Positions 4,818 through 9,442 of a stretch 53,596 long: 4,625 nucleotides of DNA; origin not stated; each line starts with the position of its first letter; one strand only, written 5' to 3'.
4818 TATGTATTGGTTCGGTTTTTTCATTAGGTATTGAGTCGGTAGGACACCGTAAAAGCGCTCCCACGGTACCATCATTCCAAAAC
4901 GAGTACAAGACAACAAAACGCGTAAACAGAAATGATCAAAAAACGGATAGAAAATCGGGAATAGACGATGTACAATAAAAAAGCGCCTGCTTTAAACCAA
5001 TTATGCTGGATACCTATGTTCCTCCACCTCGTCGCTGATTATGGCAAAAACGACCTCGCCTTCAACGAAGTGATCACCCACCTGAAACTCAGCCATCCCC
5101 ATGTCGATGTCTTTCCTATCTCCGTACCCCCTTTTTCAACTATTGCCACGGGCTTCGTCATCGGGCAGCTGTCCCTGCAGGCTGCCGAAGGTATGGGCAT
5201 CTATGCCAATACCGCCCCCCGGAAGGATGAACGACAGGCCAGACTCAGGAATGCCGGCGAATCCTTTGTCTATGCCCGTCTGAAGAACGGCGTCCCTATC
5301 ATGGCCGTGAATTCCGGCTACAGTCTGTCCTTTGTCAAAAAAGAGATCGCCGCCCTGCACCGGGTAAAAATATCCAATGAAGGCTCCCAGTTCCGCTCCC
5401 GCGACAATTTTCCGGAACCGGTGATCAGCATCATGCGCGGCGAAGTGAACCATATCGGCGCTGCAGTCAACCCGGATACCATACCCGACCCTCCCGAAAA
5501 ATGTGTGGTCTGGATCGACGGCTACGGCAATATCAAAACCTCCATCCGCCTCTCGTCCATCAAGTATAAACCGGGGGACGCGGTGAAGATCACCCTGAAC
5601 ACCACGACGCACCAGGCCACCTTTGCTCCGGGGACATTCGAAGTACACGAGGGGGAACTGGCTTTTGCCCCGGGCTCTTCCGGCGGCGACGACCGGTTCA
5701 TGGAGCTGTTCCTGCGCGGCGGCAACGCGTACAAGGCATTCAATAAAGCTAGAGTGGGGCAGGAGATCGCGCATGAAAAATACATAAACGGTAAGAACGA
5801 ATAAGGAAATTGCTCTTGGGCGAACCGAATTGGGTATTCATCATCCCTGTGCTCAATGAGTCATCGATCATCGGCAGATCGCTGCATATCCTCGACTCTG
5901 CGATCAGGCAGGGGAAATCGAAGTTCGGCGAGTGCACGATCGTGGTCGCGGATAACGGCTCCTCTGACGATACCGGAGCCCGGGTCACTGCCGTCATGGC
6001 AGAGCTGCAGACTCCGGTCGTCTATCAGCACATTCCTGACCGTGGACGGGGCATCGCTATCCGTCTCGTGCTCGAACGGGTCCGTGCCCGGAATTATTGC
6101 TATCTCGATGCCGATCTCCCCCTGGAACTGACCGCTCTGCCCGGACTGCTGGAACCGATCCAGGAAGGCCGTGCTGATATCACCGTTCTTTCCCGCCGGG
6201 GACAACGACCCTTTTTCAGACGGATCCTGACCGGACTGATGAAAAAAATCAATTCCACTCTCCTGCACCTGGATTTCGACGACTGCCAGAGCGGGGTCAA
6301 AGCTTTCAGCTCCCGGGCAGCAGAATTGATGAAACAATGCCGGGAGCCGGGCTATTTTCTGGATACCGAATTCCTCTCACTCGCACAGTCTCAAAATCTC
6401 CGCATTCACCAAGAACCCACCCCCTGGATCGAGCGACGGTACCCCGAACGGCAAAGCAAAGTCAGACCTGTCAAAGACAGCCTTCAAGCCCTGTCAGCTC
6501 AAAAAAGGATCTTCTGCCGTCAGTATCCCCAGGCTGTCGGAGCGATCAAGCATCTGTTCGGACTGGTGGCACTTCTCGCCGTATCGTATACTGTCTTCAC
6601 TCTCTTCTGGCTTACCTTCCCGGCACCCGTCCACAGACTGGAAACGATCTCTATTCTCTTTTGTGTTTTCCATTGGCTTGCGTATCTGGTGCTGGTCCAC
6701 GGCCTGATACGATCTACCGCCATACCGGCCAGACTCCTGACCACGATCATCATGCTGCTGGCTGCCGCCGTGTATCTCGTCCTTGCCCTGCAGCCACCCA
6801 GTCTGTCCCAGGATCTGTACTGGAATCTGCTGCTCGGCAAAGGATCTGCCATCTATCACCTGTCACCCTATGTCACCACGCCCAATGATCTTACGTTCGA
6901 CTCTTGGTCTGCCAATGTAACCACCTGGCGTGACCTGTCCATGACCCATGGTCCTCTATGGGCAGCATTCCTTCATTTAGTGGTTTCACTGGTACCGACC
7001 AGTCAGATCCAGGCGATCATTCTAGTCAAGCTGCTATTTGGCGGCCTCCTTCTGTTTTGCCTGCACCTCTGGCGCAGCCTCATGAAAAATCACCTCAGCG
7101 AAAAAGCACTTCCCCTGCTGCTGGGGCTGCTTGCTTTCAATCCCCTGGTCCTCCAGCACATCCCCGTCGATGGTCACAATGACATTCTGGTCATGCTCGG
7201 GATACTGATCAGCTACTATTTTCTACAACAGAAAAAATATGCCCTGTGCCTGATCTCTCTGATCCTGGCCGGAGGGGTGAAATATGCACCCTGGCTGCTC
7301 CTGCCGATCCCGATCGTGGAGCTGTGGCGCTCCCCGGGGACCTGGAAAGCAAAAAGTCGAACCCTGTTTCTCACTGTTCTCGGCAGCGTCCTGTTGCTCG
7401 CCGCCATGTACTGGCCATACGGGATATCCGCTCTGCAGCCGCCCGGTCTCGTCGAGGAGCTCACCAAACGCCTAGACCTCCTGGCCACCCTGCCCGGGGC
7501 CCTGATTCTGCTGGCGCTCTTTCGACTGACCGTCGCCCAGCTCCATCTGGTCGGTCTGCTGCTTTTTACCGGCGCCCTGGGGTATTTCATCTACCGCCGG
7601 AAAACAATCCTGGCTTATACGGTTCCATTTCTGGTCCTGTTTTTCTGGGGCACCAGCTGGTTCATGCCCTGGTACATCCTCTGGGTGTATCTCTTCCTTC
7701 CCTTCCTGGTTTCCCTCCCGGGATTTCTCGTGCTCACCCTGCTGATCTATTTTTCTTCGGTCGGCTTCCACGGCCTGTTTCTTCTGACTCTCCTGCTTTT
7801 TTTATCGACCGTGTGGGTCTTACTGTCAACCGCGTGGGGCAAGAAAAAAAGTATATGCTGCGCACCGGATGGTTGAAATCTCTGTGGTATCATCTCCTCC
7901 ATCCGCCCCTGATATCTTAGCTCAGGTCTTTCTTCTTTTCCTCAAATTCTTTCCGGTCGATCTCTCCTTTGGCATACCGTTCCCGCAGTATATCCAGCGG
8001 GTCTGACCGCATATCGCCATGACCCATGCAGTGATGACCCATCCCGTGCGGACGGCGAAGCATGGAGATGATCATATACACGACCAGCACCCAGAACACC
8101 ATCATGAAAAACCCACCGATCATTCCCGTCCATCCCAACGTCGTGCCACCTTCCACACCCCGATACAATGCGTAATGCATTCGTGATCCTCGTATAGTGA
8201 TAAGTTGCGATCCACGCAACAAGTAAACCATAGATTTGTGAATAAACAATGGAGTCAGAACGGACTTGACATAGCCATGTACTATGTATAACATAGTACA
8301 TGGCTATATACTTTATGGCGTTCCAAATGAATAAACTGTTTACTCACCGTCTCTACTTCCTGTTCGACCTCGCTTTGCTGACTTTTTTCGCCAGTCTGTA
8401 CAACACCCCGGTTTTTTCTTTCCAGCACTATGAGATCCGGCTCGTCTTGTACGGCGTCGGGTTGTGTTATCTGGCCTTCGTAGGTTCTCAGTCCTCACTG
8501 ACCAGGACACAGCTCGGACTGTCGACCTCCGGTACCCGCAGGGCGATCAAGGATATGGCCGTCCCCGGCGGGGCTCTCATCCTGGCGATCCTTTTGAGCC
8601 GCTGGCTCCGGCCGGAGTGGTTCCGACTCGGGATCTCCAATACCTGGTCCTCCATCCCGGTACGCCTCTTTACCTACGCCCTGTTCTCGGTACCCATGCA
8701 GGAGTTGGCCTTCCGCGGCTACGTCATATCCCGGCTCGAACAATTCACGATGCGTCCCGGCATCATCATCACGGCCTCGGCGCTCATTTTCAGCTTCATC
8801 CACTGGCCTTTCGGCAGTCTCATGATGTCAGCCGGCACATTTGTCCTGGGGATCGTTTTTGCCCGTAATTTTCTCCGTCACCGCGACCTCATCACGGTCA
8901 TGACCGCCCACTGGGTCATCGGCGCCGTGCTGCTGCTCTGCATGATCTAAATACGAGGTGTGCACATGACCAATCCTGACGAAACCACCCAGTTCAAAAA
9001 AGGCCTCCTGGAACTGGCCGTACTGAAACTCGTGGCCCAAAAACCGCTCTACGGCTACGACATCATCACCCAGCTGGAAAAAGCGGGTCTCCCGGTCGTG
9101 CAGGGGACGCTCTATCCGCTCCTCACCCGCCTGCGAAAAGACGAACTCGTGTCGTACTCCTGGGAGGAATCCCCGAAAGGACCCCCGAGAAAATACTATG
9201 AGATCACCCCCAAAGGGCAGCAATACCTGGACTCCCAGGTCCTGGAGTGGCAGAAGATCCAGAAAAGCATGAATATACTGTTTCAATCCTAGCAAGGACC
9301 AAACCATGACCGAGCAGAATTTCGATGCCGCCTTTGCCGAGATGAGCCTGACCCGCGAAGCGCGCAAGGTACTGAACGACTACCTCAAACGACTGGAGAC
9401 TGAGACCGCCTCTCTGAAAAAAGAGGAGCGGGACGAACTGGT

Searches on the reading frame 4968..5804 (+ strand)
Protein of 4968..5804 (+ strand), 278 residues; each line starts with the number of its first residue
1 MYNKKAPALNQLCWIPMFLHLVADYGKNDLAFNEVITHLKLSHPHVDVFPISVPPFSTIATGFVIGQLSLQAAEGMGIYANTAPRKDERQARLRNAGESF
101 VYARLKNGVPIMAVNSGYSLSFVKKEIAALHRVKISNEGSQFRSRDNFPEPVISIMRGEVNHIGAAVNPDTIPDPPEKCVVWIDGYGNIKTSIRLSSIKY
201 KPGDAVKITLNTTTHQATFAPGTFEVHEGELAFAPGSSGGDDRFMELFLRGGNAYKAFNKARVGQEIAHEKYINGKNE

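Call 48: search_protein_families(library=pfam, proteins=[window:4968-5804:+])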
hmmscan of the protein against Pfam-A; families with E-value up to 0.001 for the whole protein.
window:4968-5804:+ (278 aa): 1 family
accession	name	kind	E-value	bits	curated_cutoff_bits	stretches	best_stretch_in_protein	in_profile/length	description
PF20257.3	SAM_HAT_C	-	1e-06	29.4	25.5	1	179-259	2-76/84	SAM hydroxide adenosyltransferase C-terminal domain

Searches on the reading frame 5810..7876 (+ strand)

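Call 17: search_protein_families(library=pfam, proteins=[window:5810-7876:+])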
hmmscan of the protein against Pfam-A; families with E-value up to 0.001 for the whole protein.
window:5810-7876:+ (688 aa): 2 families
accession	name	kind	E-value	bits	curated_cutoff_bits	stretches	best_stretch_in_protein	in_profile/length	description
PF00535.33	Glycos_transf_2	-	1.4e-12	48.4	23.3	1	10-135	2-121/168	Glycosyl transferase family 2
PF12804.13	NTP_transf_3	-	2.3e-05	25.1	27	1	31-134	30-128/160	MobA-like NTP transferase domain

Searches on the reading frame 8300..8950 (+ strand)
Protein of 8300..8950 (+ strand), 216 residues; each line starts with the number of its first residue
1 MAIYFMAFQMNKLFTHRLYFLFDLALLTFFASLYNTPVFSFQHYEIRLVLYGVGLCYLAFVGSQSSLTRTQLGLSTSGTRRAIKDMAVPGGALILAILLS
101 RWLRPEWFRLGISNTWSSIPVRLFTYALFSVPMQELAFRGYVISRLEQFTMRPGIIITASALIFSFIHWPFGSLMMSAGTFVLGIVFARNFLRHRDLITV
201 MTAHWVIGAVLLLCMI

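Call 48: search_protein_families(library=pfam, proteins=[window:8300-8950:+])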
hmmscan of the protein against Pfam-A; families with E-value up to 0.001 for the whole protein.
window:8300-8950:+ (216 aa): 1 family
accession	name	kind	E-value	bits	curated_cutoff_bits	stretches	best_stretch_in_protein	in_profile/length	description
PF02517.21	Rce1-like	-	8.9e-13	48.8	22.4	1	119-207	4-90/93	Type II CAAX prenyl endopeptidase Rce1-like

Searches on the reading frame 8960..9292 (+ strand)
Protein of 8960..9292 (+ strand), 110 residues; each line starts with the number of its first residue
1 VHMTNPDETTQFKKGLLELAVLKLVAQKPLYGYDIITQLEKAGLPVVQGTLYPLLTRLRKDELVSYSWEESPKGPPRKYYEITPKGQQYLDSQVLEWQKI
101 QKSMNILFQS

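Call 49: search_protein_families(library=pfam, proteins=[window:8960-9292:+])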
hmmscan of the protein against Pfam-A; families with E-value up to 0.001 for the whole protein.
window:8960-9292:+ (110 aa): 1 family
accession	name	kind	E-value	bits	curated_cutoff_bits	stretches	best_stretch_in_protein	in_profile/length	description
PF03551.20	PadR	-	1.2e-23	83.4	27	1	21-91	1-74/75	Transcriptional regulator PadR-like family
